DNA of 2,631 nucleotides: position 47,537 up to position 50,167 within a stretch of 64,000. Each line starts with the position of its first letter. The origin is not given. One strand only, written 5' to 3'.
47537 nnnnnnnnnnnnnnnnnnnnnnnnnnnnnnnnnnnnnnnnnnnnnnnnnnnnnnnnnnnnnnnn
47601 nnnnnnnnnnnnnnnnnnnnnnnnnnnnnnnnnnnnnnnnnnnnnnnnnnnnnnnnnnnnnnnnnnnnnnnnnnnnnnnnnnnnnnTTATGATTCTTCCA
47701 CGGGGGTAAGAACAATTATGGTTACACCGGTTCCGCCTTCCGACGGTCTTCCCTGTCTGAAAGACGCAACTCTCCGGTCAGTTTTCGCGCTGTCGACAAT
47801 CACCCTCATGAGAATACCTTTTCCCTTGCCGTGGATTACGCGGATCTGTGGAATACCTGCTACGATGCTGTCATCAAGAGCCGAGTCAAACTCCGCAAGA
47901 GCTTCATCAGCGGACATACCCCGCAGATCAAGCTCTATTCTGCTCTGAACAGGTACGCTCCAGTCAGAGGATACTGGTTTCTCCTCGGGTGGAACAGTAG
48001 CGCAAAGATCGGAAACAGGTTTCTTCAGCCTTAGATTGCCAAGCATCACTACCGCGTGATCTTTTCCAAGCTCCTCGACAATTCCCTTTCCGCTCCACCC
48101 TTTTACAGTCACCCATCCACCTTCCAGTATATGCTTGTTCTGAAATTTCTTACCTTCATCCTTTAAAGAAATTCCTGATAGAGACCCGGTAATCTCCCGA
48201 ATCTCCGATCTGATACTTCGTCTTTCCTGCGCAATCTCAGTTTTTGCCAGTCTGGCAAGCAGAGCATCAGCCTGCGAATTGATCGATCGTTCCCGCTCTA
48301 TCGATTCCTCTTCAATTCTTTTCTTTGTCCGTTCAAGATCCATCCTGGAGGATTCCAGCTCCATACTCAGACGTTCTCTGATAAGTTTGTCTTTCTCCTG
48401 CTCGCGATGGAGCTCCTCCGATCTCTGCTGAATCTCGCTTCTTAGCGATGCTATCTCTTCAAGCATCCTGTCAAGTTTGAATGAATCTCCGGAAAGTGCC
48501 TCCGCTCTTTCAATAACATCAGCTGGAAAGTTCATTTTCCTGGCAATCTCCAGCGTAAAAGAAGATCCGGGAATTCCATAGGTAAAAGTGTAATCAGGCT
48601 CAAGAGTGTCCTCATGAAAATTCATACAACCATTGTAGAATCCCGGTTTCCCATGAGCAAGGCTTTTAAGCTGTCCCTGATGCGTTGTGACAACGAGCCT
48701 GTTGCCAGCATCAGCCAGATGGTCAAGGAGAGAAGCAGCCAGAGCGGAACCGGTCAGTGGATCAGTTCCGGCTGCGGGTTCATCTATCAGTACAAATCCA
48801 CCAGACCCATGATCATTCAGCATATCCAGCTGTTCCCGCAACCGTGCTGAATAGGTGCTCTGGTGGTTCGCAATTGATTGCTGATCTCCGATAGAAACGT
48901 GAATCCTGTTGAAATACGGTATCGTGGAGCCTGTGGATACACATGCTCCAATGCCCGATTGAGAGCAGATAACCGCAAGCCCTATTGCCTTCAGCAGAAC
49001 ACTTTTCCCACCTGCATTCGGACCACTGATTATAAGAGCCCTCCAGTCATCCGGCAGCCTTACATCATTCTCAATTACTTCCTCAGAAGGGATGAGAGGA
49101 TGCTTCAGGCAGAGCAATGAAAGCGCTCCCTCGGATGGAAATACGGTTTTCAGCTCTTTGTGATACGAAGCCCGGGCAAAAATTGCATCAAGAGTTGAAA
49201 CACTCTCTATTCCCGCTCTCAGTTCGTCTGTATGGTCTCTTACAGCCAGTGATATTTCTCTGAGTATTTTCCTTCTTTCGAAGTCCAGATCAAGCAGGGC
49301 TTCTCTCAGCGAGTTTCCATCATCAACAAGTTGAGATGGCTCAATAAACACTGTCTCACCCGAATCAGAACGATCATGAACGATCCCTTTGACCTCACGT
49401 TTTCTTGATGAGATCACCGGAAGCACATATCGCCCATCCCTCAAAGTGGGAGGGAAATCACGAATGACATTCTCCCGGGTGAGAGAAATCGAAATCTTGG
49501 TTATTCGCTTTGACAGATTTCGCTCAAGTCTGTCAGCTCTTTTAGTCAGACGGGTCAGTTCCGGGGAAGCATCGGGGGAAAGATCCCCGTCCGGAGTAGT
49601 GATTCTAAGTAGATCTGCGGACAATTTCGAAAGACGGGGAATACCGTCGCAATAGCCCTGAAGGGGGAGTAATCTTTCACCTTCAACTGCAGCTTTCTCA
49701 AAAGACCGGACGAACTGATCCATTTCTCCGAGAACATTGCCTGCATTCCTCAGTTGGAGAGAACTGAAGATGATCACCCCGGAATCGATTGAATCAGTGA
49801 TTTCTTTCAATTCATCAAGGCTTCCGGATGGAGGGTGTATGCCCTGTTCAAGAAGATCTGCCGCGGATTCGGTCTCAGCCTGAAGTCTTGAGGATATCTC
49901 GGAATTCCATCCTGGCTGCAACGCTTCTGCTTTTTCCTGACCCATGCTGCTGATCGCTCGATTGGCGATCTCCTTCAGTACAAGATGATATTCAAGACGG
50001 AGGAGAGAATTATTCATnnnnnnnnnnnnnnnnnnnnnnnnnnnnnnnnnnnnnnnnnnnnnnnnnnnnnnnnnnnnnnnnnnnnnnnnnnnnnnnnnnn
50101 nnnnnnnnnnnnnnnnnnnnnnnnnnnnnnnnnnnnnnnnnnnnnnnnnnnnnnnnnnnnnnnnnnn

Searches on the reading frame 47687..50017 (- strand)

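Call 36: search_protein_families(library=pfam, proteins=[window:47687-50017:-], max_evalue=0.001)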
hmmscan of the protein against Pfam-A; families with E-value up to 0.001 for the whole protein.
window:47687-50017:- (776 aa): 3 families
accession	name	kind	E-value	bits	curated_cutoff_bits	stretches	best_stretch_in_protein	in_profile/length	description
PF00488.27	MutS_V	-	2.1e-24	87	30.2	1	328-507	1-182/188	MutS domain V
PF01713.27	Smr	-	4.5e-21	75.2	25.7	1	696-770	1-76/77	Smr domain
PF13304.12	AAA_21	-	4.9e-05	24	27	0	403-447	256-299/304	AAA domain, putative AbiEii toxin, Type IV TA system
